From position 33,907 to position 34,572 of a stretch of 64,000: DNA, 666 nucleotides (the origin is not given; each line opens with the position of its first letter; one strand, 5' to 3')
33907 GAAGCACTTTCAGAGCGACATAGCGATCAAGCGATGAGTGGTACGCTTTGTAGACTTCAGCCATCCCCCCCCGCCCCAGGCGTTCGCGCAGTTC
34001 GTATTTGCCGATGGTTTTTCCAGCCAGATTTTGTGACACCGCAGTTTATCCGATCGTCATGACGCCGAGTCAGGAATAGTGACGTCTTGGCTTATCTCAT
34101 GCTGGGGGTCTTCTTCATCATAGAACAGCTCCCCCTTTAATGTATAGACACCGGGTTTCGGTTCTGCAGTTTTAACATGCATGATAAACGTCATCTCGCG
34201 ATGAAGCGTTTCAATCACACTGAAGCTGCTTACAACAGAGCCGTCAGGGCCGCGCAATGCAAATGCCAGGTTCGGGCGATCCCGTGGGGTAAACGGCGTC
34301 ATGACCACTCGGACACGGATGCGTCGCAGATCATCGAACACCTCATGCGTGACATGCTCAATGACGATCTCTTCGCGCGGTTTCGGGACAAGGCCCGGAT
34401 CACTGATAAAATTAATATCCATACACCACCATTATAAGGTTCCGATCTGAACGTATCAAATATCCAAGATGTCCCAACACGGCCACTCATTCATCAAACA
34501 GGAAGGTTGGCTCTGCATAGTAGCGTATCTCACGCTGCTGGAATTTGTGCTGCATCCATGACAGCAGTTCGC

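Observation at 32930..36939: Five-gene operon: NUDIX, WYL regulator, SbnI/SerK-like ParB-Srx protein, 121-aa unknown, Ser/Thr kinase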

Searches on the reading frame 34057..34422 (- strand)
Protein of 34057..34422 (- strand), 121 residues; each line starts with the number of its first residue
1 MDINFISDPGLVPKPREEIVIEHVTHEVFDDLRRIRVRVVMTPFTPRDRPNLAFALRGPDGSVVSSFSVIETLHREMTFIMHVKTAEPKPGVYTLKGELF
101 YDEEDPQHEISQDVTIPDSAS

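Call 3: search_protein_families(library=pfam, proteins=[window:34057-34422:-], max_evalue=0.1)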
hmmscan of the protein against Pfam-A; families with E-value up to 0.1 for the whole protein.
window:34057-34422:- (121 aa): 0 families

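Call 4: search_protein_families(library=ncbifam, proteins=[window:34057-34422:-], max_evalue=0.1)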
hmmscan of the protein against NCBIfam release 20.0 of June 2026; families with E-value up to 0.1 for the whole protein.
window:34057-34422:- (121 aa): 0 families

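Call 5: search_protein_families(library=padloc, proteins=[window:34057-34422:-], max_evalue=0.1)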
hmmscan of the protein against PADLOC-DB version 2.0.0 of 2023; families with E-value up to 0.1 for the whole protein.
window:34057-34422:- (121 aa): 0 families

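Call 26: find_homologous_proteins(query=window:34057-34422:-, max_evalue=0.01)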
Query window:34057-34422:- (121 aa): 1 proteins with E <= 0.01 among 3 candidates.
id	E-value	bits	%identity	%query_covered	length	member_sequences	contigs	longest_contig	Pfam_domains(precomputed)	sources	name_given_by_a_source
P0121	5.5e-74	264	100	100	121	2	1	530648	-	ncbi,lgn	-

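Call 29: find_homologous_proteins(query=A2, max_evalue=0.01)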
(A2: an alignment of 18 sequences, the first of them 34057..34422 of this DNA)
Query A2 (18 sequences) (121 aa, profile of the alignment): 834 proteins with E <= 0.01 among 3255 candidates; the best 120 are listed.
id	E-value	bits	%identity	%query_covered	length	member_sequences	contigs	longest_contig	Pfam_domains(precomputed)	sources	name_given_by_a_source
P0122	1.4e-44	169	41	88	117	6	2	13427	-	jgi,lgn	jgi:hypothetical protein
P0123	5.0e-44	167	39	87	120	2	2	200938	-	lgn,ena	-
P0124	1.5e-43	165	41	87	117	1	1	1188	-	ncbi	-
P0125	1.6e-43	165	39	97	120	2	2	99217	-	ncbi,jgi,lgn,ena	jgi:hypothetical protein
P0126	1.6e-43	165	40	91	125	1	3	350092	-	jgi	jgi:hypothetical protein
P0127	2.5e-43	165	39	85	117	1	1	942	-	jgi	-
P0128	2.6e-43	165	33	85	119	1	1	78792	-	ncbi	-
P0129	2.6e-43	164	38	91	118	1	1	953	-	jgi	jgi:hypothetical protein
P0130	3.2e-43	164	41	92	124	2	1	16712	-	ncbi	-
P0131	8.0e-43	163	42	97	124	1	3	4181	-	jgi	jgi:hypothetical protein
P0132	8.1e-43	163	39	97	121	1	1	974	-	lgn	-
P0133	8.8e-43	163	38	99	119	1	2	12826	-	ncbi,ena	-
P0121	8.9e-43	163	100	100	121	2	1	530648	-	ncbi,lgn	-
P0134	1.8e-42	162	37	98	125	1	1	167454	-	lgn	-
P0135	2.0e-42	162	43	85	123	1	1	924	-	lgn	-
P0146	8.7e-42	160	31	99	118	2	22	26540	-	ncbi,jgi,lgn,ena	-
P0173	4.3e-41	157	33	99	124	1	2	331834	-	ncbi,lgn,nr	ncbi:MAG: hypothetical protein HXY40_06190 [Chloroflexi bacterium]|nr:hypothetical protein [Chlorofl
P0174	4.5e-41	157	37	98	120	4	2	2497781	-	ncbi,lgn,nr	ncbi:MAG: hypothetical protein H6670_09745 [Anaerolineaceae bacterium]|nr:hypothetical protein [Anae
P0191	1.1e-40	156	37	90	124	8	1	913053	-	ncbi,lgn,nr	ncbi:MAG: hypothetical protein H6671_03090 [Anaerolineaceae bacterium]|nr:hypothetical protein [Anae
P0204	1.7e-40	155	34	82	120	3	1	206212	-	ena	-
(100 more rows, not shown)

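Call 38: predict_structure(alignment_id=A3)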
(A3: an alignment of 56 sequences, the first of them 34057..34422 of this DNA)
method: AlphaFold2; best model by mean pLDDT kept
length: 121 residues; sequences in the alignment: 56
mean_pLDDT: 90.6   pTM: 0.82
mean pLDDT of the five models: 90.6, 89.7, 89.6, 89.4, 89.3
residues with pLDDT >= 90: 96; 70-90: 15; 50-70: 6; < 50: 4
segments of 3 or more residues with pLDDT < 50: 1-4
pLDDT, mean of each block of 10 residues (from residue 1): 52 93 97 96 93 97 96 94 89 98 92 92 62
secondary structure, 60 per line:
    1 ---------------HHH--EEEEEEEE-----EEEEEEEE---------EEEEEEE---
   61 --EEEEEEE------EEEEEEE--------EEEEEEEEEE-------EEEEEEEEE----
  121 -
elements in order: E21-28 E34-41 E51-57 E63-69 E76-82 E91-100 E108-116

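Call 41: fold_search(model_id=the predicted structure, library=pdb)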
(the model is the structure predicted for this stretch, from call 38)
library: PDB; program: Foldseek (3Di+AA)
matches with E <= 10: 1946; with E <= 0.001: 94
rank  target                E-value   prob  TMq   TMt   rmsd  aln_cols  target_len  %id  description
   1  6mvh_A                4.8e-05  1.00  0.54  0.12   4.6       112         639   13  Crystal structure of FMN-binding beta-glucuronidase from Roseburia hominis (released 2019-01-30)
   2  6mvg_A                1.2e-04  1.00  0.53  0.12   4.7       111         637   12  Crystal structure of FMN-binding beta-glucuronidase from Ruminococcus gnavus (released 2019-01-30)
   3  9npe_D                1.2e-04  1.00  0.63  0.12   4.2       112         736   12  Crystal structure of the inactive conformation of a glycoside hydrolase (CapGH2b) from the GH2 family in the space gro (released 2025-11-12)
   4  9npe_A                1.3e-04  1.00  0.63  0.12   4.2       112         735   12  Crystal structure of the inactive conformation of a glycoside hydrolase (CapGH2b) from the GH2 family in the space gro (released 2025-11-12)
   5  9npn_D                1.4e-04  1.00  0.63  0.12   4.2       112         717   12  Crystal structure of the inactive conformation of a glycoside hydrolase (CapGH2b - E465A Mutant) from the GH2 family i (released 2025-11-12)
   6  9npf_B                1.5e-04  1.00  0.61  0.12   4.3       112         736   12  Crystal structure of the inactive conformation of a glycoside hydrolase (CapGH2b) from the GH2 family in the space gro (released 2025-11-12)
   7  9np9                  1.6e-04  1.00  0.61  0.12   4.3       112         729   12  Crystal structure of the inactive conformation of a glycoside hydrolase (CapGH2b - E553Q Mutant) from the GH2 family in  (released 2025-11-12)
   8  6b6l_A                1.7e-04  1.00  0.56  0.11   4.4       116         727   12  The crystal structure of glycosyl hydrolase family 2 (GH2) member from Bacteroides cellulosilyticus DSM 14838 (released 2017-10-11)
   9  9npe_C                1.8e-04  1.00  0.57  0.12   4.3       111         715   13  Crystal structure of the inactive conformation of a glycoside hydrolase (CapGH2b) from the GH2 family in the space gro (released 2025-11-12)
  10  6mvg_C                1.9e-04  1.00  0.54  0.13   3.6       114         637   11  Crystal structure of FMN-binding beta-glucuronidase from Ruminococcus gnavus (released 2019-01-30)
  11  6mvg_B                1.9e-04  1.00  0.51  0.12   3.6        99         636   13  Crystal structure of FMN-binding beta-glucuronidase from Ruminococcus gnavus (released 2019-01-30)
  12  9npe_F                2.1e-04  1.00  0.57  0.12   4.3       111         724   13  Crystal structure of the inactive conformation of a glycoside hydrolase (CapGH2b) from the GH2 family in the space gro (released 2025-11-12)
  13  8get_A                2.2e-04  1.00  0.51  0.12   5.1       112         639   14  R. hominis 2 beta-glucuronidase bound to norquetiapine-glucuronide (released 2024-03-20)
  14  9npd_C                2.4e-04  1.00  0.57  0.12   4.3       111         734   13  Crystal structure of the inactive conformation of a glycoside hydrolase (CapGH2b - E553Q Mutant) from the GH2 family i (released 2025-11-12)
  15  4jkl_A                2.6e-04  1.00  0.48  0.13   4.7       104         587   13  Crystal Structure of Streptococcus agalactiae beta-glucuronidase in space group P21212 (released 2014-09-17)
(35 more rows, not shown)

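Call 43: find_encoding_contigs(protein=P0121, flank=6000, max_places=2)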
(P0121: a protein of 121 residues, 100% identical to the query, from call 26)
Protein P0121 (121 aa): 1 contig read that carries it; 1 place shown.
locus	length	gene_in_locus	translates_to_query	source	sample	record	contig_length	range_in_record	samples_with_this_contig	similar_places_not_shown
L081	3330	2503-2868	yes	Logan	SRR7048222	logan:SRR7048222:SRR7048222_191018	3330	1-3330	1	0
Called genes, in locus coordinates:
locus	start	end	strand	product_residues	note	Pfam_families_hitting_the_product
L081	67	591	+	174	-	PF00293:NUDIX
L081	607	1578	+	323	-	PF08279:HTH_11, PF19187:HTH_PafC (faint), PF13280:WYL, PF25583:WCX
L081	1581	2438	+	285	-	-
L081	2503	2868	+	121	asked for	-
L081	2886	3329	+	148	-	?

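Call 44: find_encoding_contigs(protein=P0174, flank=6000, max_places=2)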
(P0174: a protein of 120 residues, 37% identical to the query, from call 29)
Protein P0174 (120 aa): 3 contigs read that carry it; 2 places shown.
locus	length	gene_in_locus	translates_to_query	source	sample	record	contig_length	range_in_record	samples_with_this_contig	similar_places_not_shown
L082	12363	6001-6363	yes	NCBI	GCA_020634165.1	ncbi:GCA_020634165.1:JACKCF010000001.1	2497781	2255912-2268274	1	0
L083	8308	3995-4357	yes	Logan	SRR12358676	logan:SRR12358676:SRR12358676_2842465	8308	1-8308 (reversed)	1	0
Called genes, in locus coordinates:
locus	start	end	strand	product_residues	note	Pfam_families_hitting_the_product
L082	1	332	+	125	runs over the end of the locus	PF02643:DUF192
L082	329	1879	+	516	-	PF01476:LysM, PF23446:LysM1_NFP_LYK (faint), PF23473:LysM3_LYK4_5 (faint), PF01476:LysM, PF01551:Peptidase_M23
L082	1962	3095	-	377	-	-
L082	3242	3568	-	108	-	-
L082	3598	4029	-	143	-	-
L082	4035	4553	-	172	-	PF00293:NUDIX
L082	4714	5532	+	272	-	-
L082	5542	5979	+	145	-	PF13840:ACT_7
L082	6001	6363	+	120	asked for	-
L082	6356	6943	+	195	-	PF14464:Prok-JAB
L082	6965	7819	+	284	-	PF01478:Peptidase_A24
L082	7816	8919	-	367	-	PF03054:tRNA_Me_trans, PF20259:tRNA_Me_trans_M, PF20258:tRNA_Me_trans_C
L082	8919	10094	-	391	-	PF00266:Aminotran_5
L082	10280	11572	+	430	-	PF03952:Enolase_N, PF00113:Enolase_C, PF13378:MR_MLE_C (weak)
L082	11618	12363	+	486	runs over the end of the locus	PF00224:PK, PF02887:PK_C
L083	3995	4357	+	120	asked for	-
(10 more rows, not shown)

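Call 45: find_encoding_contigs(protein=P0191, flank=5000, max_places=1)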
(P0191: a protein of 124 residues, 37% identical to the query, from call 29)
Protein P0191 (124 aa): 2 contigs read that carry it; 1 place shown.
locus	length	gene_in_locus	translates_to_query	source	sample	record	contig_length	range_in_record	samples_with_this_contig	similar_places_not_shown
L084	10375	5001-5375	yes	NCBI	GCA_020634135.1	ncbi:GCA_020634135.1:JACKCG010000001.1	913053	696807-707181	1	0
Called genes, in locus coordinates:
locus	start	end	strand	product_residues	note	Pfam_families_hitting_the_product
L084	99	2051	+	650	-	PF06480:FtsH_ext (weak), PF06068:TIP49 (faint), PF00004:AAA, PF07728:AAA_5 (faint), PF17862:AAA_lid_3, PF01434:Peptidase_M41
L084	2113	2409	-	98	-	-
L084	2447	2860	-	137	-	-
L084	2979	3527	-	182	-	PF00293:NUDIX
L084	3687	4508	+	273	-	-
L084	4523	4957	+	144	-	PF13840:ACT_7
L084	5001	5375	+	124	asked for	-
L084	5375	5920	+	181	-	PF01398:JAB (weak), PF14464:Prok-JAB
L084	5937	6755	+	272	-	PF01478:Peptidase_A24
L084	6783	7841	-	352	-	PF03054:tRNA_Me_trans, PF20259:tRNA_Me_trans_M, PF20258:tRNA_Me_trans_C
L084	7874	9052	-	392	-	PF00266:Aminotran_5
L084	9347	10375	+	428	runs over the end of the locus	PF03952:Enolase_N, PF00113:Enolase_C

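Call 46: find_encoding_contigs(protein=P0173, flank=5000, max_places=1)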
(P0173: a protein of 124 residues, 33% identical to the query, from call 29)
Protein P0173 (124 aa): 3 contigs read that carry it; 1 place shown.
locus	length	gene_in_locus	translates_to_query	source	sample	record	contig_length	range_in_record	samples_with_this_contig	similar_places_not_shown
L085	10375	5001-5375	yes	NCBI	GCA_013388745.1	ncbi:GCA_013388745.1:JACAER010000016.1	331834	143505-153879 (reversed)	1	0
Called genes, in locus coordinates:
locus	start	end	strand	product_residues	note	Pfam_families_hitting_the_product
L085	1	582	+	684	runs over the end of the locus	PF01807:Zn_ribbon_DnaG, PF08275:DNAG_N, PF13662:Toprim_4, PF01751:Toprim, PF13155:Toprim_2, PF13362:Toprim_3 (weak)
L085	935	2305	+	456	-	PF04542:Sigma70_r2, PF04539:Sigma70_r3, PF04545:Sigma70_r4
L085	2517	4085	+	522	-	-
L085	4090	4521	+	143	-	-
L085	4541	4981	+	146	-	-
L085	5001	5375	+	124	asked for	-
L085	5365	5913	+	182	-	PF14464:Prok-JAB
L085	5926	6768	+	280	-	PF01478:Peptidase_A24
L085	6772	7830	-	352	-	PF03054:tRNA_Me_trans, PF20259:tRNA_Me_trans_M, PF20258:tRNA_Me_trans_C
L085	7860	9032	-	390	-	PF00266:Aminotran_5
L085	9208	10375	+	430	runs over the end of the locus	PF03952:Enolase_N, PF00113:Enolase_C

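Call 47: find_encoding_contigs(protein=P0126, flank=5000, max_places=1)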
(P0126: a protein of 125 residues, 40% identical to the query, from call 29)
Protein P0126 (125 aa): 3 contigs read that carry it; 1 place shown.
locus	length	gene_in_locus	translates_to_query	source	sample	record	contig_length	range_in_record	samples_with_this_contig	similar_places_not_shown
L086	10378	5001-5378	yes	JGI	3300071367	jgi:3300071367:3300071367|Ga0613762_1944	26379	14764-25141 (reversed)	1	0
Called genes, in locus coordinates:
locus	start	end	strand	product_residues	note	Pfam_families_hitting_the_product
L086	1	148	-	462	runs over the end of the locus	?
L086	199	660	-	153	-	PF00578:AhpC-TSA, PF08534:Redoxin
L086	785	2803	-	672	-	PF00400:WD40 (faint), PF00930:DPPIV_N (faint), PF26550:Tricorn_2nd, PF07676:PD40, PF25174:Beta-prop_THOC3 (faint), PF26549:Tricorn_N, PF20434:BD-FAE (faint), PF00326:Peptidase_S9, +1 more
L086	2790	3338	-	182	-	PF00293:NUDIX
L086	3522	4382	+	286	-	-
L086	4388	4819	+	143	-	PF13840:ACT_7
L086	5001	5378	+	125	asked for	-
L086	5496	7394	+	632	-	PF00069:Pkinase, PF07714:PK_Tyr_Ser-Thr, PF03109:ABC1 (weak), PF16158:N_BRCA1_IG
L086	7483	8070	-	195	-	-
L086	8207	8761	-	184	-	PF01558:POR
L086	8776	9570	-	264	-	PF02775:TPP_enzyme_C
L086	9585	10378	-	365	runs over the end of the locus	PF01855:POR_N, PF17147:PFOR_II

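Call 48: find_encoding_contigs(protein=P0204, flank=5000, max_places=1)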
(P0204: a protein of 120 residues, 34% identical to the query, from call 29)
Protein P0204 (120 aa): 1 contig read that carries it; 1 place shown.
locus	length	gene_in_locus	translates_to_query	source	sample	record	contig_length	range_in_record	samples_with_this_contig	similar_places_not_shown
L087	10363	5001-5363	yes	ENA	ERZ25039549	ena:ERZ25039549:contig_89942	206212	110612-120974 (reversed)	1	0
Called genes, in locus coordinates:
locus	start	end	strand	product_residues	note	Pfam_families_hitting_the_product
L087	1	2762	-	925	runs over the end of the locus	-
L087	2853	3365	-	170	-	PF00293:NUDIX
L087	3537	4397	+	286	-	-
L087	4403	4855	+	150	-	PF13840:ACT_7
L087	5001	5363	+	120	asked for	-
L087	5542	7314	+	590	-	PF00069:Pkinase, PF07714:PK_Tyr_Ser-Thr, PF03109:ABC1 (weak)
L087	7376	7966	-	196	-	PF01966:HD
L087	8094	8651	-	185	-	PF01558:POR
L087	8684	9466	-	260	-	PF02775:TPP_enzyme_C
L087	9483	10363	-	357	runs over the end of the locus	PF01855:POR_N, PF02780:Transketolase_C (weak), PF17147:PFOR_II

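Call 49: find_encoding_contigs(protein=P0146, flank=8000, max_places=3)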
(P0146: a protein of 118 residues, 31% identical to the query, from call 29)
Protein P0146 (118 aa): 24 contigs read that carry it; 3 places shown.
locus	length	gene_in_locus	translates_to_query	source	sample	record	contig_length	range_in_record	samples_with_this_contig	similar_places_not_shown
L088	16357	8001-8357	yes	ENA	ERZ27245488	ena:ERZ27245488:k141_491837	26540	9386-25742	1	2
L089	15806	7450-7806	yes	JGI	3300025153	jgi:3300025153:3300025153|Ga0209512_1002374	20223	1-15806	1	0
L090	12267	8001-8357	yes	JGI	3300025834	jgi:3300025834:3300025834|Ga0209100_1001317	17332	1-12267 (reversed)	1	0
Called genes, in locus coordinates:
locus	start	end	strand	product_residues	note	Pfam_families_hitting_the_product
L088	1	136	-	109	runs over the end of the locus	-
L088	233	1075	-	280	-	-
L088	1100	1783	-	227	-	PF01325:Fe_dep_repress, PF02742:Fe_dep_repr_C, PF04023:FeoA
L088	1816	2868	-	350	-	PF00195:Chal_sti_synt_N, PF08392:FAE1_CUT1_RppA, PF02797:Chal_sti_synt_C, PF08541:ACP_syn_III_C (weak)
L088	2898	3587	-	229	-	PF08241:Methyltransf_11, PF13649:Methyltransf_25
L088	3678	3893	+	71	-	PF13646:HEAT_2, PF02985:HEAT (faint)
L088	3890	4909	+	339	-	-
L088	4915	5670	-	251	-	PF03781:FGE-sulfatase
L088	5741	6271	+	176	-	PF04224:DUF417 (faint), PF07681:DoxX (weak)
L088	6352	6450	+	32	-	-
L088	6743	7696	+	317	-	-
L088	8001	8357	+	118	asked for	-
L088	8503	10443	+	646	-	PF00005:ABC_tran, PF00931:NB-ARC (faint), PF02367:TsaE (faint), PF02463:SMC_N (faint), PF03193:RsgA_GTPase (faint), PF12848:ABC_tran_Xtn, PF00005:ABC_tran, PF16326:ABC_tran_CTD (weak), +14 more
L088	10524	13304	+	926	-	PF01590:GAF, PF13185:GAF_2, PF13492:GAF_3, PF13185:GAF_2, PF13492:GAF_3 (weak), PF00512:HisKA, PF02518:HATPase_c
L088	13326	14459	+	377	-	PF00072:Response_reg, PF00512:HisKA, PF02518:HATPase_c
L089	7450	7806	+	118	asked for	-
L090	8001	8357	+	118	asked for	-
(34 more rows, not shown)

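Call 50: find_related_loci(query=A3, collection=metagenome_contigs, flank=6000)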
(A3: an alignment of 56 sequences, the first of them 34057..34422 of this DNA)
Query A3 (121 aa) in metagenome_contigs; peptide patterns used: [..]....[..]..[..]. (x = any residue, [..] = any of these).
312 stretches matched a pattern; 91 encode a relative of the query (tblastn E <= 1e-3); the best 80 are kept; 80 distinct loci.
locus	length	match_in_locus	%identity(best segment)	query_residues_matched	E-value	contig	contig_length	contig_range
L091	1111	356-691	39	1-111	1e-23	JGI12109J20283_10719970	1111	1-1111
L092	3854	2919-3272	39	1-119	9e-23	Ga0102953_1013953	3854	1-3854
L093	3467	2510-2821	41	1-106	1e-22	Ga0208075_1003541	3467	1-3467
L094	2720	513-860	39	1-117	2e-22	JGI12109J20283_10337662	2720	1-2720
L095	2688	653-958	40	2-106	7e-22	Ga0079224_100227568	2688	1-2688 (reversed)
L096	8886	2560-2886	41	8-117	1e-21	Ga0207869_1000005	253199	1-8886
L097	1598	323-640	40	1-109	3e-21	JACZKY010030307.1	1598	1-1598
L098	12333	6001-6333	39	1-115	8e-21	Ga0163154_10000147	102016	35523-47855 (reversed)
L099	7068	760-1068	39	1-106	1e-20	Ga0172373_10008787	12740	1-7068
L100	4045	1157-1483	41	1-106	2e-20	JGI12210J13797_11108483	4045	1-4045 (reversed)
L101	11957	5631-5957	37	12-121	3e-20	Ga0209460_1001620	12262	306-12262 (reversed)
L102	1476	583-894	36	1-106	3e-20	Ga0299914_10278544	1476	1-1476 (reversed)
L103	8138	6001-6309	40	1-106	5e-20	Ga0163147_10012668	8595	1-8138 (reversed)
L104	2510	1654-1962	42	1-106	5e-20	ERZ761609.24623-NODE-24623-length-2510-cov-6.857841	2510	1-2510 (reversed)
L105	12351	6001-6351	43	1-117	9e-20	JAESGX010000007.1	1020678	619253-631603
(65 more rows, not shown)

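Call 72: search_protein_representatives(alignment_id=A3)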
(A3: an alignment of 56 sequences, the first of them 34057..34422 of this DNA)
Query: 56 sequences, 119 profile positions. Proteins with E-value up to 0.001 (for the whole library): 463; up to 1e-10: 314; up to 1e-30: 10. The best 150 are listed.
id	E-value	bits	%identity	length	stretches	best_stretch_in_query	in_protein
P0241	1.5e-44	166.8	-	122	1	2-116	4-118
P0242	1.7e-40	153.7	-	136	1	1-117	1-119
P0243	4.6e-37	142.7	-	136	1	1-117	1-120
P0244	3.4e-36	139.8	-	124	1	1-118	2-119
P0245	1.2e-32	128.4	-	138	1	1-107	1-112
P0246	1.5e-32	128.1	-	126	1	1-116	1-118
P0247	8.1e-32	125.7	-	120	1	2-115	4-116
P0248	1.0e-31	125.4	-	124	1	2-117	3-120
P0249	1.2e-31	125.2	-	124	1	3-115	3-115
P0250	3.9e-31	123.5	-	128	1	1-117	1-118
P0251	5.7e-30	119.8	-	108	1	1-77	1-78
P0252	6.8e-30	119.5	-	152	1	1-107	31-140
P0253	2.0e-29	118.0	-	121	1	1-117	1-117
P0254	4.5e-29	116.9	-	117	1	2-114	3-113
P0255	1.2e-28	115.5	-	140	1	1-103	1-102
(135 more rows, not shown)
